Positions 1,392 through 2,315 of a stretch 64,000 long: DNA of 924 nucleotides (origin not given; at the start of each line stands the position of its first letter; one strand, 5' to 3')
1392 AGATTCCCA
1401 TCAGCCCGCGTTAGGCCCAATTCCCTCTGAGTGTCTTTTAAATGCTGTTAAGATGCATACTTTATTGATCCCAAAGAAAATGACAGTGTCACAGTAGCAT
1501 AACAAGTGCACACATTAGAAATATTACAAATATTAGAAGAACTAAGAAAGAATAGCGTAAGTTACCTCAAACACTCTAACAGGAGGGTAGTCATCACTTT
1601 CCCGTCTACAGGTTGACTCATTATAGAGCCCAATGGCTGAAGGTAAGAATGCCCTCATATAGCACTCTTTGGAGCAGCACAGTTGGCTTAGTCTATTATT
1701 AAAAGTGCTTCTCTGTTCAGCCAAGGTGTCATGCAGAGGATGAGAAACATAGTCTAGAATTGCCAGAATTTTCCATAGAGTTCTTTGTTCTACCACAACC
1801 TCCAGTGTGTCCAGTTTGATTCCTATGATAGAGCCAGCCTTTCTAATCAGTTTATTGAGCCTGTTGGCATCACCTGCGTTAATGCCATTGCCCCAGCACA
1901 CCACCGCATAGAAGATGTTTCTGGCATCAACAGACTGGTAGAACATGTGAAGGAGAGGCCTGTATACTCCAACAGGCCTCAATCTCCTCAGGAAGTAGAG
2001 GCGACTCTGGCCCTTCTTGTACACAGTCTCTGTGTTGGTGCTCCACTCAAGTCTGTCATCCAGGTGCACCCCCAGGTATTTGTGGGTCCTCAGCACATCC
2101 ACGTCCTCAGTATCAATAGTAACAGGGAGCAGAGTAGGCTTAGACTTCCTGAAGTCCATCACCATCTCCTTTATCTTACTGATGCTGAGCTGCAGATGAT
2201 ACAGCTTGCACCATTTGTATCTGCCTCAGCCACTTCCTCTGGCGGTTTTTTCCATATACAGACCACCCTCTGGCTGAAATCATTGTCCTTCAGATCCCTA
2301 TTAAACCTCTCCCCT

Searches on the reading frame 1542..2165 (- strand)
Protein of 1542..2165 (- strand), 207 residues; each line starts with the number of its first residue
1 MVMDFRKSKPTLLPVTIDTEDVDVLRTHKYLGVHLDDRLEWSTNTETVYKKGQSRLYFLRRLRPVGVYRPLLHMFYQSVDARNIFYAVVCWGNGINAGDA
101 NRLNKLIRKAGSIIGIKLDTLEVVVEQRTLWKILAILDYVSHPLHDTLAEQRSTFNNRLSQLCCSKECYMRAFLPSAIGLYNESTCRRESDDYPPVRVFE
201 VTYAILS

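Call 18: search_protein_families(library=pfam, proteins=[window:1542-2165:-], max_evalue=0.01)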
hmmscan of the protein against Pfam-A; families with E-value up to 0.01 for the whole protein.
window:1542-2165:- (207 aa): 1 family
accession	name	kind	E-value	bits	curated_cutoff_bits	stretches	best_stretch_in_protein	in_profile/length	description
PF09004.15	ALKBH8_N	-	7.9e-10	38.6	21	1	41-78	1-38/42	Alkylated DNA repair protein alkB homolog 8, N-terminal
